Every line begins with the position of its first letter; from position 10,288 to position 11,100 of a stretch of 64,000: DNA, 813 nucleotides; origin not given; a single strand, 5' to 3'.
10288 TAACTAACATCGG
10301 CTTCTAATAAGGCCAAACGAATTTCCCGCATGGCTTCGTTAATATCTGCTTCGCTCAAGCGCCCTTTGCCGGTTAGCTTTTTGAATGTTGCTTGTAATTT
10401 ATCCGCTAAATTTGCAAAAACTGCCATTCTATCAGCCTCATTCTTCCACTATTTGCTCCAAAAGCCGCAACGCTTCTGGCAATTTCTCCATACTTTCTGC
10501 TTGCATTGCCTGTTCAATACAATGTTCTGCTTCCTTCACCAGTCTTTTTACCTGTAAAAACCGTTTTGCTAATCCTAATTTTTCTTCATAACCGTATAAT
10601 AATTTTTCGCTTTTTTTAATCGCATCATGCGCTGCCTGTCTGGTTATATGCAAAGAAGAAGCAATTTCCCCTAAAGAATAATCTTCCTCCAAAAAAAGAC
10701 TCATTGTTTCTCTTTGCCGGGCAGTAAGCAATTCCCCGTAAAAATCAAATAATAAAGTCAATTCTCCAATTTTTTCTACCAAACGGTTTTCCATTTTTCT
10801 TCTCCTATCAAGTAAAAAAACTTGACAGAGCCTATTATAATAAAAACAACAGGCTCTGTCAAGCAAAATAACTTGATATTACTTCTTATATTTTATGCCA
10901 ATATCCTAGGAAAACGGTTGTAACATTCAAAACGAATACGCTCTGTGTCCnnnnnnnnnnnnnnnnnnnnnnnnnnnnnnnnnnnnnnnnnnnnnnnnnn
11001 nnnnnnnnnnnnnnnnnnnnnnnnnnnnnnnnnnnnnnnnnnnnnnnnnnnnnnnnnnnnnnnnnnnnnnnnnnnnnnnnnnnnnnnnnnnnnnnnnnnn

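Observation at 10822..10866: Perfect 12-bp inverted repeat bracketing a consensus promoter upstream of ylxM-ffh-rpsP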

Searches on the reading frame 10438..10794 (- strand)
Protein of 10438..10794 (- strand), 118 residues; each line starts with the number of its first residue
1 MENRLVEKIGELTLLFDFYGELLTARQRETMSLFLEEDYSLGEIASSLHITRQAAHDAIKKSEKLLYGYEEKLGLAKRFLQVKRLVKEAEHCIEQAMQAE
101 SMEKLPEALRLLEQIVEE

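Call 7: search_protein_families(library=ncbifam, proteins=[window:10438-10794:-])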
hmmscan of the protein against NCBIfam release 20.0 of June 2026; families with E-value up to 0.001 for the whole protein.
window:10438-10794:- (118 aa): 11 families
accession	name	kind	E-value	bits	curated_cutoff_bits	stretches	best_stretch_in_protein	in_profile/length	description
NF045758.2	YlxM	equivalog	5.1e-27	93.8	80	1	7-77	1-71/72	YlxM family DNA-binding protein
NF001070.0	PRK00118.1-6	equivalog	5.8e-26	90.9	117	1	6-110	2-107/110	putative DNA-binding protein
NF001071.0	PRK00118.2-1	equivalog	3.8e-23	82.1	160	1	12-117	8-110/117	putative DNA-binding protein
NF001069.0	PRK00118.1-5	equivalog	1.2e-22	80.3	194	1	6-95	2-91/110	putative DNA-binding protein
NF001068.0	PRK00118.1-4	equivalog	1.8e-22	80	125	1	6-110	3-105/113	putative DNA-binding protein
NF001072.0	PRK00118.2-2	equivalog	1.9e-22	79.8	97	1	11-105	6-100/111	putative DNA-binding protein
NF001067.0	PRK00118.1-2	equivalog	4.2e-20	72.2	156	1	11-100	11-100/110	putative DNA-binding protein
NF001074.0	PRK00118.2-4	equivalog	1.8e-19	70.1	186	1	7-84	2-79/110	putative DNA-binding protein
NF001075.0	PRK00118.2-6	equivalog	1.4e-16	60.9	151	1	2-86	5-89/114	putative DNA-binding protein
NF001066.0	PRK00118.1-1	equivalog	2.9e-16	59.8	147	1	6-81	3-78/110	putative DNA-binding protein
NF001073.0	PRK00118.2-3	equivalog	6.2e-06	26.8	128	1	12-75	10-73/99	putative DNA-binding protein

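Call 31: search_protein_families(library=pfam, proteins=[window:10438-10794:-], max_evalue=1)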
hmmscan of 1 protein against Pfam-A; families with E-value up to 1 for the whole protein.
window:10438-10794:- (118 aa): 9 families
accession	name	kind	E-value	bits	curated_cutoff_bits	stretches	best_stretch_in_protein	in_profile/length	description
PF04297.20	UPF0122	-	1.5e-25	89.8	22.7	1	7-98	2-93/101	Putative helix-turn-helix protein, YlxM / p13 like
PF04545.22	Sigma70_r4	-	0.0001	22.2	24.1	1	23-56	5-38/50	Sigma-70, region 4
PF08281.18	Sigma70_r4_2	-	0.0013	18.8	25.7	1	22-62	10-50/54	Sigma-70, region 4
PF13022.12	HTH_Tnp_1_2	-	0.025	15.1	27.9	1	22-61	7-49/122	Helix-turn-helix of insertion element transposase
PF13556.12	HTH_30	-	0.03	14.5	27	1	28-66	2-40/59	PucR C-terminal helix-turn-helix domain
PF08279.18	HTH_11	-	0.031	14.6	25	1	26-61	1-38/55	HTH domain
PF22950.1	DUF7026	-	0.077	13.1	28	0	57-67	3-13/50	Domain of unknown function (DUF7026)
PF04967.18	HTH_10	-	0.092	13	23.1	1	39-65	24-50/53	HTH DNA binding domain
PF19041.5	CBP30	-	0.14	12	27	1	51-116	229-296/299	Nuclear cap binding complex subunit CBP30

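Call 32: search_solved_structures(query=window:10438-10794:-, max_evalue=1, show_alignments=3)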
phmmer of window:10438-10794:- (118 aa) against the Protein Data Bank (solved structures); distinct sequences matched with E-value up to 1: 6.
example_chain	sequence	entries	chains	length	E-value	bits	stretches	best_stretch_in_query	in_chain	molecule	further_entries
1xsv_A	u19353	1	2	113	2.7e-16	63.1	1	4-96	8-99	Hypothetical UPF0122 protein SAV1236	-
1s7o_A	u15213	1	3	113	4.4e-14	56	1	6-80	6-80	Hypothetical UPF0122 protein SPy1201/SpyM3_0842/SPs1042/spyM18_1152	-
1fse_A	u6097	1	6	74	0.43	14.3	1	21-63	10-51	GERE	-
6jqs_A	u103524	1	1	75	0.69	13.6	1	20-62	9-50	DNA-binding response regulator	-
7ve4_A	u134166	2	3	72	0.73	13.6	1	21-55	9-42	DNA-binding response regulator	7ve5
9mn2_A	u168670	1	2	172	0.95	13.2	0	33-98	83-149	IgA FC receptor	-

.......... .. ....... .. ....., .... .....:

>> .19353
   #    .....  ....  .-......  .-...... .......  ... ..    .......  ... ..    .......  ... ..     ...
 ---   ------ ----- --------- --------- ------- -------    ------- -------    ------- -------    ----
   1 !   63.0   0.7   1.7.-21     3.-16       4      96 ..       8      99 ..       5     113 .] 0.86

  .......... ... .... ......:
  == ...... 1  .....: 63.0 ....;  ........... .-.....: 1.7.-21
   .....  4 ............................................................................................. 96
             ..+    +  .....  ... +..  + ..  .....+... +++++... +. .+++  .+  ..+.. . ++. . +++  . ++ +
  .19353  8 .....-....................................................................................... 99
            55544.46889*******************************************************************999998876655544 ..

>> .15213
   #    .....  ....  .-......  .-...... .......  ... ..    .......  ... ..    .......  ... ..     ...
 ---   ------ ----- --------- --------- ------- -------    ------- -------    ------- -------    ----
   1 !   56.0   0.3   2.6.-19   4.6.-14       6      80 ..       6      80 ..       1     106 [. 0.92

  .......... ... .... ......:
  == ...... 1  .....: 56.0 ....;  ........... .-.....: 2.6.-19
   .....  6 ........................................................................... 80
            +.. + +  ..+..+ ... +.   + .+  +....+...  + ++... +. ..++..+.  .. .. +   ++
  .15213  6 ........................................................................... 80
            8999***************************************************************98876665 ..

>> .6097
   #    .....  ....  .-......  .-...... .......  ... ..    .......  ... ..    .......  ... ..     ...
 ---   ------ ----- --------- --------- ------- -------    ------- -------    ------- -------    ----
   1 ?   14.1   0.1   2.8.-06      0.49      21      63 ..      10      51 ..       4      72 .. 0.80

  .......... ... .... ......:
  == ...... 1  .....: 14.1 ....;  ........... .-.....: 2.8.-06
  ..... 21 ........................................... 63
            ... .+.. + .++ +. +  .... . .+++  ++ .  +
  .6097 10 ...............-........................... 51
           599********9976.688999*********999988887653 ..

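Call 34: find_related_loci(query=window:10438-10794:-, collection=metagenome_contigs, flank=2500)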
Query window:10438-10794:- (118 aa) in metagenome_contigs; peptide patterns used: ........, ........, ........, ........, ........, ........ (x = any residue, [..] = any of these).
154 stretches matched a pattern; 4 encode a relative of the query (tblastn E <= 1e-3); 4 distinct loci.
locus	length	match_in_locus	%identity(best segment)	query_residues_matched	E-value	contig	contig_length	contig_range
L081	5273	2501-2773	49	7-97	1e-25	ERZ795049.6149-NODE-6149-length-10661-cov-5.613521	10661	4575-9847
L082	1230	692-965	52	7-97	5e-17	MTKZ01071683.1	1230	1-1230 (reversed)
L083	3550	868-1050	48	15-75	6e-11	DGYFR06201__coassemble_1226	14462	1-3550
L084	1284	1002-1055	89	39-56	6e-7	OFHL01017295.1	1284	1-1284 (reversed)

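Call 35: find_homologous_proteins(query=window:10438-10794:-, max_evalue=0.00001)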
Query window:10438-10794:- (118 aa): 200 proteins with E <= 0.00001 among 245 candidates; the best 120 are listed.
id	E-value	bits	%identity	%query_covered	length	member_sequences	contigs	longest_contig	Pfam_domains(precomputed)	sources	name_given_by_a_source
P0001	3.5e-65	235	99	100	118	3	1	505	PF04297.21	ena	-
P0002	7.3e-45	169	74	100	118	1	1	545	PF04545.23,PF04297.21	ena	-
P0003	4.6e-32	128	60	97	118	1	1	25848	PF08279.19,PF04545.23,PF08281.19,PF04297.21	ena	-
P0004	1.7e-24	104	64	65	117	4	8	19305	PF04545.23,PF08281.19,PF04297.21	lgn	-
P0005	4.8e-23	99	50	83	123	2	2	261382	PF04545.23,PF08281.19,PF04297.21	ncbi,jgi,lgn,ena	-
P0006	1.4e-22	98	47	96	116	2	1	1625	PF04545.23,PF08281.19,PF04297.21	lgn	-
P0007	2.0e-22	97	53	88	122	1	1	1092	PF04545.23,PF08281.19,PF04297.21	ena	-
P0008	3.8e-22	96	46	96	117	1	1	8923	PF04545.23,PF08281.19,PF04297.21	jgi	jgi:predicted DNA-binding protein YlxM (UPF0122 family)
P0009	4.3e-22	96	46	97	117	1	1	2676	PF04967.19,PF04545.23,PF08281.19,PF04297.21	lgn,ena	-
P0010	5.6e-22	96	47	94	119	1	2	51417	PF04545.23,PF08281.19,PF04297.21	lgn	-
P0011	1.0e-21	95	47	94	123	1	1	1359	PF08279.19,PF13384.13,PF13518.13,PF04545.23,PF08281.19,PF04297.21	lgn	-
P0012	1.3e-21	95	52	78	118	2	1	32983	PF04545.23,PF08281.19,PF04297.21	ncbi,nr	ncbi:MAG: YlxM family DNA-binding protein [Clostridia bacterium]|nr:YlxM family DNA-binding protein 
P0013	6.6e-21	92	45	97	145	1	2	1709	PF04967.19,PF04545.23,PF08281.19,PF04297.21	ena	-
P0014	6.6e-21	92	59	64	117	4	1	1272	PF04967.19,PF04545.23,PF08281.19,PF04297.21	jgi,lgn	jgi:predicted DNA-binding protein YlxM (UPF0122 family)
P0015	9.2e-21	92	46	95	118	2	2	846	PF04967.19,PF04545.23,PF08281.19,PF04297.21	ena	-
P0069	1.0e-16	79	37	96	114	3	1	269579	PF04545.23,PF08281.19,PF04297.21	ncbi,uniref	ncbi:YlxM family DNA-binding protein [Pelotomaculum propionicicum]|uniref:YlxM family DNA-binding pr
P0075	1.4e-16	79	43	94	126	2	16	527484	PF04545.23,PF08281.19,PF04297.21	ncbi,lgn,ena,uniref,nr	ncbi:YlxM family DNA-binding protein [Anaerosalibacter massiliensis]|uniref:UPF0122 protein NSA23_01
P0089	5.1e-16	77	41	93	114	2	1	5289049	PF04967.19,PF04545.23,PF08281.19,PF04297.21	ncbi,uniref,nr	ncbi:YlxM family DNA-binding protein [Cohnella candidum]|uniref:UPF0122 protein EAV92_04860 n=1 Tax=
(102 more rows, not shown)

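Call 36: find_encoding_contigs(protein=P0001, flank=3000, max_places=3)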
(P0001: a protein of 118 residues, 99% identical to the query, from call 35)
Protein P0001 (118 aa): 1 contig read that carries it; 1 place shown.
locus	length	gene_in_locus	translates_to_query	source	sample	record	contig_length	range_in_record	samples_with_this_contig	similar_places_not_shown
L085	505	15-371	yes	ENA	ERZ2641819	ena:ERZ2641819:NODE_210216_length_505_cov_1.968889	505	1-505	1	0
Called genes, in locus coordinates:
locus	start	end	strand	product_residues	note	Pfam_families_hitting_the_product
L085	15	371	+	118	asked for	PF04297:UPF0122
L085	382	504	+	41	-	?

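Call 37: find_encoding_contigs(protein=P0002, flank=3000, max_places=3)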
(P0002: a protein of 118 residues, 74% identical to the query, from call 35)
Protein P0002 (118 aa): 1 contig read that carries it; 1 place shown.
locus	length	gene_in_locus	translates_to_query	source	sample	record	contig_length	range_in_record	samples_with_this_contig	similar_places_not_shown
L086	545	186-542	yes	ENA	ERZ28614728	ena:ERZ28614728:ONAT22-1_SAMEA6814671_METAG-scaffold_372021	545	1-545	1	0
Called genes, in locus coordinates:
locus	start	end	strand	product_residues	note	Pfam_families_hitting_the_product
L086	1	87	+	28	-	?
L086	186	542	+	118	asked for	PF04297:UPF0122, PF04545:Sigma70_r4 (faint)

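Call 38: find_encoding_contigs(protein=P0003, flank=4000, max_places=3)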
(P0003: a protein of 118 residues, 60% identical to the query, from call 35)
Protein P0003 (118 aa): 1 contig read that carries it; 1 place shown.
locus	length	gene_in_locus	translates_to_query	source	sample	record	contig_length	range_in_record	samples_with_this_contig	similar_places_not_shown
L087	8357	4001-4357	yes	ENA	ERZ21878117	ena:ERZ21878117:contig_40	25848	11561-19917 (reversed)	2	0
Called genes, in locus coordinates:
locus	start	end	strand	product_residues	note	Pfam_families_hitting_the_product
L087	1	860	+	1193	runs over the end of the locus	PF02463:SMC_N, PF13175:AAA_15, PF13304:AAA_21 (faint), PF06470:SMC_hinge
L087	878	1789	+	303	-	PF02881:SRP54_N, PF00448:SRP54, PF13401:AAA_22 (weak), PF13604:AAA_30 (weak)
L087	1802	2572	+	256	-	PF01048:PNP_UDP_1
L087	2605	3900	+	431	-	PF01979:Amidohydro_1, PF07969:Amidohydro_3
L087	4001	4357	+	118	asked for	PF04297:UPF0122, PF04545:Sigma70_r4, PF08281:Sigma70_r4_2, PF08279:HTH_11 (weak)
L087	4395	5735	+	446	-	PF02881:SRP54_N, PF13604:AAA_30 (faint), PF00448:SRP54, PF02978:SRP_SPB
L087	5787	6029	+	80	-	PF00886:Ribosomal_S16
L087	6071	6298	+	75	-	PF13083:KH_KhpA-B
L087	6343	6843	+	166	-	PF01782:RimM, PF24986:PRC_RimM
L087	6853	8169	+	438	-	PF01746:tRNA_m1G_MT, PF09936:Methyltrn_RNA_4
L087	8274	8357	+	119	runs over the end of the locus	PF01245:Ribosomal_L19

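Call 48: find_encoding_contigs(protein=P0089, flank=6000, max_places=1)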
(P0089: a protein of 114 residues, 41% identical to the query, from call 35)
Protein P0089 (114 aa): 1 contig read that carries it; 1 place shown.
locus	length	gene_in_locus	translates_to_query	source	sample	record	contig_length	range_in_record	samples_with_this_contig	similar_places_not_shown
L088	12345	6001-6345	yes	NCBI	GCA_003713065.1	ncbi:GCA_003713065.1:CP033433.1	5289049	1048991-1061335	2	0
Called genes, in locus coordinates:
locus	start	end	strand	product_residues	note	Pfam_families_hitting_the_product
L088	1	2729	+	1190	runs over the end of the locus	PF02463:SMC_N, PF13175:AAA_15, PF13304:AAA_21 (weak), PF13476:AAA_23, PF13555:AAA_29 (weak), PF06470:SMC_hinge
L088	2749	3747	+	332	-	PF13401:AAA_22 (faint), PF02881:SRP54_N, PF00448:SRP54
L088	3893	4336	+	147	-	PF13463:HTH_27 (faint), PF22381:Staph_reg_Sar_Rot (faint), PF12802:MarR_2, PF01047:MarR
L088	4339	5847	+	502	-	PF06609:TRI12, PF07690:MFS_1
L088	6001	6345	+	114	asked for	PF04297:UPF0122, PF04545:Sigma70_r4 (weak), PF04967:HTH_10 (faint), PF08281:Sigma70_r4_2 (faint)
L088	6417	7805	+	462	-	PF02881:SRP54_N, PF00448:SRP54, PF06414:Zeta_toxin (faint), PF02978:SRP_SPB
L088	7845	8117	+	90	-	PF00886:Ribosomal_S16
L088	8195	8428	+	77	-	PF13083:KH_KhpA-B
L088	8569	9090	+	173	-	PF01782:RimM, PF05239:PRC, PF24986:PRC_RimM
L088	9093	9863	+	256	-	PF01746:tRNA_m1G_MT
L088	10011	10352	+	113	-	PF01245:Ribosomal_L19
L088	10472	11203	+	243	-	PF10502:Peptidase_S26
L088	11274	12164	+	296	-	PF03193:RsgA_GTPase (faint), PF02421:FeoB_N, PF01926:MMR_HSR1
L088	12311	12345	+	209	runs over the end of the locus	PF01351:RNase_HII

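Call 49: find_encoding_contigs(protein=P0069, flank=6000, max_places=1)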
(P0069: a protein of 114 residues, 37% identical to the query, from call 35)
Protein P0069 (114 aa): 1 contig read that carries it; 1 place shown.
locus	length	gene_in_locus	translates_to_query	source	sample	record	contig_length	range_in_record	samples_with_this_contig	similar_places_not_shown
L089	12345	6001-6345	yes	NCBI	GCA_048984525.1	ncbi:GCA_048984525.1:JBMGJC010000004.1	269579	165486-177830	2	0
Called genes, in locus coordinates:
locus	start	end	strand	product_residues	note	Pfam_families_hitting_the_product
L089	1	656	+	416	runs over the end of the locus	PF05221:AdoHcyase, PF02826:2-Hacid_dh_C, PF00670:AdoHcyase_NAD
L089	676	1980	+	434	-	PF01979:Amidohydro_1, PF07969:Amidohydro_3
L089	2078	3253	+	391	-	PF17785:PUA_3, PF01472:PUA (weak), PF10672:Methyltrans_SAM, PF02475:TRM5-TYW2_MTfase (weak), PF03602:Cons_hypoth95, PF05175:MTS, PF13649:Methyltransf_25, PF13847:Methyltransf_31, +3 more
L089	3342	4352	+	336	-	PF00672:HAMP, PF00990:GGDEF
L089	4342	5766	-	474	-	PF00202:Aminotran_3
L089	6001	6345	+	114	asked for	PF04297:UPF0122, PF04545:Sigma70_r4 (weak), PF08281:Sigma70_r4_2 (faint)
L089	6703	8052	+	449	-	PF02881:SRP54_N, PF00448:SRP54, PF01656:CbiA (weak), PF02978:SRP_SPB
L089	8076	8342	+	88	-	PF00886:Ribosomal_S16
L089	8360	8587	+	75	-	PF13083:KH_KhpA-B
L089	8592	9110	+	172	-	PF01782:RimM, PF05239:PRC (weak), PF24986:PRC_RimM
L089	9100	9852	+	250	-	PF01746:tRNA_m1G_MT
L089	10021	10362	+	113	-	PF01245:Ribosomal_L19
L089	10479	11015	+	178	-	PF10502:Peptidase_S26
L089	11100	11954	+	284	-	PF02421:FeoB_N (faint), PF01926:MMR_HSR1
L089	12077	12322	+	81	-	PF02416:TatA_B_E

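Call 50: find_encoding_contigs(protein=P0075, flank=6000, max_places=1)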
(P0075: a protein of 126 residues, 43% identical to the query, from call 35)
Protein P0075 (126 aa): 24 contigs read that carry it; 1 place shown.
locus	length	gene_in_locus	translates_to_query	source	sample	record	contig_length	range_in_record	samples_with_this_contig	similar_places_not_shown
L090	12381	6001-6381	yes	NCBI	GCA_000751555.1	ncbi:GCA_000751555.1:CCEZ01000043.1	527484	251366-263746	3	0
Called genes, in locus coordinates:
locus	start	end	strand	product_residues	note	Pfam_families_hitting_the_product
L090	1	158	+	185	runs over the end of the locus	PF08207:EFP_N, PF01132:EFP, PF09285:Elong-fact-P_C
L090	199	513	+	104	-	-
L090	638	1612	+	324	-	PF19568:Spore_III_AA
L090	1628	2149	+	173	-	PF09548:Spore_III_AB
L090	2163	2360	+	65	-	PF06686:SpoIIIAC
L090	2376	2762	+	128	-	PF06686:SpoIIIAC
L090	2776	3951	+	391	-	PF09546:Spore_III_AE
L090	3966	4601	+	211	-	PF09581:Spore_III_AF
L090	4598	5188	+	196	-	-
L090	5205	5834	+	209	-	PF12685:SpoIIIAH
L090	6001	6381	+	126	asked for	PF04297:UPF0122, PF04545:Sigma70_r4 (weak), PF08281:Sigma70_r4_2 (weak)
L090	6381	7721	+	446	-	PF02881:SRP54_N, PF00448:SRP54, PF02978:SRP_SPB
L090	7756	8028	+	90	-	PF00886:Ribosomal_S16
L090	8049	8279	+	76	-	PF13083:KH_KhpA-B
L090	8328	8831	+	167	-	PF01782:RimM, PF05239:PRC, PF24986:PRC_RimM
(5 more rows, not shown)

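Call 68: predict_structure(alignment_id=A1)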
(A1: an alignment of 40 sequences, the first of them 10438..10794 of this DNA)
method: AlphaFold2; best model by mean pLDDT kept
length: 118 residues; sequences in the alignment: 40
mean_pLDDT: 95.7   pTM: 0.81
mean pLDDT of the five models: 95.7, 94.9, 94.7, 94.7, 94.4
residues with pLDDT >= 90: 110; 70-90: 6; 50-70: 2; < 50: 0
segments of 3 or more residues with pLDDT < 50: none
pLDDT, mean of each block of 10 residues (from residue 1): 82 98 98 97 98 98 98 97 97 95 95 94
secondary structure, 60 per line:
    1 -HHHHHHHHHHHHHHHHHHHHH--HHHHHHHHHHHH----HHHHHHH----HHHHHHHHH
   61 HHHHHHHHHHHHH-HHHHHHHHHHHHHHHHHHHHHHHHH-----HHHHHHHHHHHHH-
elements in order: H2-22 H25-36 H41-47 H52-73 H75-99 H105-117

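Call 71: fold_search(model_id=the predicted structure, library=pdb)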
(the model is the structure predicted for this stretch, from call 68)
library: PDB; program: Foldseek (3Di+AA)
matches with E <= 10: 393; with E <= 0.001: 4
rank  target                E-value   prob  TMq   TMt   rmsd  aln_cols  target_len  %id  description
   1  1xsv_A                8.9e-06  1.00  0.65  0.72   4.4       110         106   34  X-ray crystal structure of conserved hypothetical UPF0122 protein SAV1236 from Staphylococcus aureus subsp. aureus Mu5 (released 2004-10-26)
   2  1s7o_B                5.8e-05  1.00  0.57  0.63   6.0       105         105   34  Crystal structure of putative DNA binding protein SP_1288 from Streptococcus pygenes (released 2004-06-29)
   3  1s7o_A                2.1e-04  1.00  0.56  0.62   5.9       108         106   33  Crystal structure of putative DNA binding protein SP_1288 from Streptococcus pygenes (released 2004-06-29)
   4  1s7o_C                3.0e-04  1.00  0.59  0.64   6.1       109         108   33  Crystal structure of putative DNA binding protein SP_1288 from Streptococcus pygenes (released 2004-06-29)
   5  6dv9_F                1.3e-01  1.00  0.45  0.31   4.8        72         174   18  Crystal structure of Mycobacterium tuberculosis transcription initiation complex(ECF sigma factor L) containing 5nt RN (released 2019-02-20)
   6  8jzt_E                1.5e-01  1.00  0.39  0.64   6.0        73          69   25  The sigF and anti-sigma factor complex (released 2024-10-16)
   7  3hug_K                2.0e-01  1.00  0.46  0.75   2.5        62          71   21  Crystal structure of Mycobacterium tuberculosis anti-sigma factor RslA in complex with -35 promoter binding domain of  (released 2010-03-02)
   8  3hug_E                2.1e-01  1.00  0.48  0.76   3.5        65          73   20  Crystal structure of Mycobacterium tuberculosis anti-sigma factor RslA in complex with -35 promoter binding domain of  (released 2010-03-02)
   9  3hug_C                2.3e-01  1.00  0.47  0.70   6.9        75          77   19  Crystal structure of Mycobacterium tuberculosis anti-sigma factor RslA in complex with -35 promoter binding domain of  (released 2010-03-02)
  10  9a7s_A                2.6e-01  1.00  0.48  0.23   5.5        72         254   22  Integrative model of RPSD-RPOB by crosslinking MS and deep learning (released 2024-09-18)
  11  3vep_A                3.3e-01  1.00  0.44  0.73   2.4        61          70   26  Crystal structure of SigD4 in complex with its negative regulator RsdA (released 2013-02-13)
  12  8jzt_C                3.3e-01  1.00  0.41  0.73   5.4        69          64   25  The sigF and anti-sigma factor complex (released 2024-10-16)
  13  3vfz_A                3.5e-01  1.00  0.41  0.76   4.6        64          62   28  Crystal structure of -35 promoter binding domain of SigD of Mycobacterium tuberculosis (released 2013-02-13)
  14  3hug_A                3.5e-01  0.99  0.46  0.67   6.8        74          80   19  Crystal structure of Mycobacterium tuberculosis anti-sigma factor RslA in complex with -35 promoter binding domain of  (released 2010-03-02)
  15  7rdq_F                3.5e-01  0.99  0.49  0.17   6.0        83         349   18  Cryo-EM structure of Thermus thermophilus reiterative transcription complex with 11nt oligo-G RNA (released 2022-02-02)
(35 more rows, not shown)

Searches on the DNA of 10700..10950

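Call 16: search_rna_families(source=window, start=10700, end=10950, threshold=evalue, max_evalue=10)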
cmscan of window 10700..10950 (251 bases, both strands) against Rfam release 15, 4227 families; matches with E-value up to 10: 18.
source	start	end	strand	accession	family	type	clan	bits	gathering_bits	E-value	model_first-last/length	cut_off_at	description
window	10807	10877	-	RF03719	mir-3914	Gene; miRNA;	-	22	97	0.02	1-95/95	no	mir-3914 microRNA precursor family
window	10793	10879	-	RF01444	S_pombe_snR92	Gene; snRNA; snoRNA; HACA-box;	-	21.9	80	0.022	1-144/144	no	small nucleolar RNA snR92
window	10810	10881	+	RF02319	TtnuHACA12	Gene; snRNA; snoRNA; HACA-box;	-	21.6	80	0.56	1-131/131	no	Tetrahymena snoRNA TtnuHACA12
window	10764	10917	-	RF03005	lysM-TM7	Cis-reg;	-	20.7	61.5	0.1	1-138/138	no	lysM-TM7 RNA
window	10819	10863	-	RF03474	mir-4766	Gene; miRNA;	-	20.6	72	0.099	1-56/56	no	mir-4766 microRNA precursor family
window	10807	10878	-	RF04246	MIR169_8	Gene; miRNA;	CL00098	19.6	107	0.23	1-137/137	no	MIR169_8 microRNA precursor family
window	10806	10859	+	RF01601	plasmodium_snoR26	Gene; snRNA; snoRNA; CD-box;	-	17.8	50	9.7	1-160/160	no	small nucleolar RNA snoR26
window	10817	10891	-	RF02449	ncr1015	Gene; sRNA;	-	17.4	60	4.6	1-121/121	no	Bacillus sRNA ncr1015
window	10819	10865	-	RF03940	MIR9563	Gene; miRNA;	-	17.2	90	0.92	1-127/127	no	MIR9563 microRNA precursor family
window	10792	10883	-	RF02980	freshwater-2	Cis-reg;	-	17.2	49.9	1.9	1-84/84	no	freshwater-2 RNA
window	10804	10881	-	RF01040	mir-573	Gene; miRNA;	-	16.7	89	1.2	1-80/80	no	mir-573 microRNA precursor family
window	10792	10885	-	RF01054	preQ1-II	Cis-reg; riboswitch;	-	16.5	47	3.1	1-99/99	no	PreQ1-II (pre queuosine) riboswitch aptamer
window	10807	10877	+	RF03719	mir-3914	Gene; miRNA;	-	16.4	97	0.96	1-95/95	no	mir-3914 microRNA precursor family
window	10858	10893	-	RF04352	Plastid-psbA-4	Cis-reg;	CL00153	15.6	56.8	5.2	1-61/61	no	Plastid-psbA-4 3UTR RNA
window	10819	10868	+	RF02729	JA01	Gene; sRNA;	-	15.2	111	4.1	45-94/153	no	Aggregatibacter sRNA JA01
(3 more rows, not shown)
